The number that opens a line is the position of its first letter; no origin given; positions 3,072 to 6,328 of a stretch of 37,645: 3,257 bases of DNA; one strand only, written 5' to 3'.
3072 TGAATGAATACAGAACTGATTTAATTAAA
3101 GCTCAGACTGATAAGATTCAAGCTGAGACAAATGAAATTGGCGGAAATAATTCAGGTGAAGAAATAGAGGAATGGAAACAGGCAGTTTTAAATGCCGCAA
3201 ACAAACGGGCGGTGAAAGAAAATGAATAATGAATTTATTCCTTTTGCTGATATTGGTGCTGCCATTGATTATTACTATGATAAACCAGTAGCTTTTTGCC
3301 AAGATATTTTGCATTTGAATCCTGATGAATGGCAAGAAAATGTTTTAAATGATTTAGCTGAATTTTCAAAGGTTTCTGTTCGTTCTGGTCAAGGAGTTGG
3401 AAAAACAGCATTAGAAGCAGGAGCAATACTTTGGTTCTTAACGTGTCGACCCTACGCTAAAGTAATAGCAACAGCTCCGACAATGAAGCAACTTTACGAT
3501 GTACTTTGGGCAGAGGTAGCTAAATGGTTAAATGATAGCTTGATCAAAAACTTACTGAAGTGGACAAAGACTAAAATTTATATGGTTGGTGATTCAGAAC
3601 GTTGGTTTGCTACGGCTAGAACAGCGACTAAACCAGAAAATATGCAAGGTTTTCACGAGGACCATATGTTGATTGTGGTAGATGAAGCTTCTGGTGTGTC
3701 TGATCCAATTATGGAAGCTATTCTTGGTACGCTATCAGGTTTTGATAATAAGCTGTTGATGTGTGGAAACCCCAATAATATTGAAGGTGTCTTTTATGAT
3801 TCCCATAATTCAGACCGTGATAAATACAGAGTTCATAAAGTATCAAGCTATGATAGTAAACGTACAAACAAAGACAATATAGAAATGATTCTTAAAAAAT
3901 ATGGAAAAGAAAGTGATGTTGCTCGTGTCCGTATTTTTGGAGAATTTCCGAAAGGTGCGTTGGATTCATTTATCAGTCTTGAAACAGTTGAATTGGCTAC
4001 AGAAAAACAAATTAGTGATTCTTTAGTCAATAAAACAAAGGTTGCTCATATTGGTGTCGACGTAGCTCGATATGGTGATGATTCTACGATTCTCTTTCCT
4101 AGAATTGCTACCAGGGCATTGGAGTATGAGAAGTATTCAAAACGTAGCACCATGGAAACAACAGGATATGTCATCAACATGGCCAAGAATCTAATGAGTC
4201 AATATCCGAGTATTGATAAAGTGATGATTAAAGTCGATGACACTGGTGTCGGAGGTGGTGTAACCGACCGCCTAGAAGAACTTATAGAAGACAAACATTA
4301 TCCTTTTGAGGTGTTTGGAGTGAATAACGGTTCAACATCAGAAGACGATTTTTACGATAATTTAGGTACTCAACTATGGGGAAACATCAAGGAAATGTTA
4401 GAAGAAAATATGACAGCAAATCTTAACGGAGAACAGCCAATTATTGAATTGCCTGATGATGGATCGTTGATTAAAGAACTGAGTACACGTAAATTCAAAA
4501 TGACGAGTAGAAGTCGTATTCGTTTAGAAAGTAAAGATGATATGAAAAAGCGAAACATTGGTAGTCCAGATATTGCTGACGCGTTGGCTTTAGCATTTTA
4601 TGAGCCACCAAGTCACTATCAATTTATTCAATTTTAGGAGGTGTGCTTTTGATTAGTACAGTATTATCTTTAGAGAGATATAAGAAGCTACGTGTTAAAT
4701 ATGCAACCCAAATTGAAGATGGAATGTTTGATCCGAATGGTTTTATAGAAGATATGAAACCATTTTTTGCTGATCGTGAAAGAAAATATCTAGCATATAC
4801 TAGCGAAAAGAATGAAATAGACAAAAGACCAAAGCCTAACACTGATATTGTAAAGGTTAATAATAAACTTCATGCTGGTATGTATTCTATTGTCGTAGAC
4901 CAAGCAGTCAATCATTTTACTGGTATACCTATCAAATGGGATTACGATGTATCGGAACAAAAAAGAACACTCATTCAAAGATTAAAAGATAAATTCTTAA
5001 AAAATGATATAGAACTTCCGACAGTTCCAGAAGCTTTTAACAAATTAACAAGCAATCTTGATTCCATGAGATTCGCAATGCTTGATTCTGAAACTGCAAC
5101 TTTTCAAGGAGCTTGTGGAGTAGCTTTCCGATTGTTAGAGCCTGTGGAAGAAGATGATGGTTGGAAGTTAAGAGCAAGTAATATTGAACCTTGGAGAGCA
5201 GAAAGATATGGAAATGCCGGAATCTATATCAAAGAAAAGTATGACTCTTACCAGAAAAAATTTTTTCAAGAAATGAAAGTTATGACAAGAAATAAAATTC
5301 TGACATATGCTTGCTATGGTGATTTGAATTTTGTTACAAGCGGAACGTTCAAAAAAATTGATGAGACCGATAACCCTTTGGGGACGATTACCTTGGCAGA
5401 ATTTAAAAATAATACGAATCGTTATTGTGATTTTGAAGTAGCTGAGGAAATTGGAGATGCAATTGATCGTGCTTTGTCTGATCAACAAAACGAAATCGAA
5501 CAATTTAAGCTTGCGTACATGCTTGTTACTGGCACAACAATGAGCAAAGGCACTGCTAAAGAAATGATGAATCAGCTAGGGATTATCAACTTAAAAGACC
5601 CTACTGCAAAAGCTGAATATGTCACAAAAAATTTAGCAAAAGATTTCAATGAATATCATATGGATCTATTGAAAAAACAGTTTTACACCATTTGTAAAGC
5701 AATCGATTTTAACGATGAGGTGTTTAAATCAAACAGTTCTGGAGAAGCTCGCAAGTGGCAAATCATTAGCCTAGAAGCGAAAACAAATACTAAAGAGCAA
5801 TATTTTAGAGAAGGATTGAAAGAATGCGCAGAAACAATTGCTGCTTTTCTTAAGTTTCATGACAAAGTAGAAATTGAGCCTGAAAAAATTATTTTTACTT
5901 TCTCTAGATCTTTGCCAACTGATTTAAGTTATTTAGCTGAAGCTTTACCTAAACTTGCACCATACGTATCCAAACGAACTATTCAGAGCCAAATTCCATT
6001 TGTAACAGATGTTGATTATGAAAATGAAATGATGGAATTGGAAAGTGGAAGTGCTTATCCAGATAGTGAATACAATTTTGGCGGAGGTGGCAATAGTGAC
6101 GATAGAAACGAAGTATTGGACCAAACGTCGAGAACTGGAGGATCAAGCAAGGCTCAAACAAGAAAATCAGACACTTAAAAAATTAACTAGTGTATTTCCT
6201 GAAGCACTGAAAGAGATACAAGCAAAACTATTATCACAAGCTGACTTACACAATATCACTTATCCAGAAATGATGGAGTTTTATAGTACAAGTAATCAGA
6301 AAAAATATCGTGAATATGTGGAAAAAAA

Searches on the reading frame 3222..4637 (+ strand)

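Call 52: search_protein_families(library=phrogs, proteins=[window:3222-4637:+], max_evalue=0.00001)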
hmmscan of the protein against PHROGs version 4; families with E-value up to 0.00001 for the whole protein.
window:3222-4637:+ (471 aa): 5 families
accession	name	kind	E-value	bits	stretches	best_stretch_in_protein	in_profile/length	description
phrog_5902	-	unknown function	4.2e-77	260.8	1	14-343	14-358/359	-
phrog_2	-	head and packaging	8e-47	161.5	1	24-462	256-592/807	terminase large subunit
phrog_675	-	head and packaging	9.8e-11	41.6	1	23-202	39-210/576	terminase large subunit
phrog_7579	-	head and packaging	4.2e-06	27.1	1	31-223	2-188/239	terminase large subunit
phrog_9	-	head and packaging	6.9e-06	26.2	0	20-193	186-369/812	terminase large subunit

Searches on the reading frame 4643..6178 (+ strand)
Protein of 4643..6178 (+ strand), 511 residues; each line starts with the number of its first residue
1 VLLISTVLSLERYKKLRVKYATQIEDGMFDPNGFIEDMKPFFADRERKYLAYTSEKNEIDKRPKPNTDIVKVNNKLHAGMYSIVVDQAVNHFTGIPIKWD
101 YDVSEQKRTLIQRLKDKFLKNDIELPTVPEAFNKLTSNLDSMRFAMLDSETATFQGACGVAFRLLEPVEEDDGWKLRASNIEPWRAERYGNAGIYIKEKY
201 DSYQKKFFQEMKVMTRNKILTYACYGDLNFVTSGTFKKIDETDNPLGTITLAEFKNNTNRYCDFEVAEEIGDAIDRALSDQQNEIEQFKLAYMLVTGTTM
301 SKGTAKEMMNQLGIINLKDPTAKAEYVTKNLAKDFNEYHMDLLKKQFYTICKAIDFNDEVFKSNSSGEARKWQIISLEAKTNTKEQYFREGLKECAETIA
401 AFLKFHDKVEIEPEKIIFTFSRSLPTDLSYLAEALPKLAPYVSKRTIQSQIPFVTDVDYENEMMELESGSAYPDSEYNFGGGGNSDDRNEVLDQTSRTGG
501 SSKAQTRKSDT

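Call 52: search_protein_families(library=phrogs, proteins=[window:4643-6178:+], max_evalue=0.00001)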
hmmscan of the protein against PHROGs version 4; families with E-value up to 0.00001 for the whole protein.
window:4643-6178:+ (511 aa): 3 families
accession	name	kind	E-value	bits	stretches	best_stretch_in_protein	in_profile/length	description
phrog_64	-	head and packaging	6.8e-91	306.4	1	33-498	80-529/547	portal protein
phrog_9064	-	head and packaging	4e-19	70.1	1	264-467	4-205/228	portal protein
phrog_8418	-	head and packaging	2.4e-16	61.1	1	372-482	3-115/136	portal protein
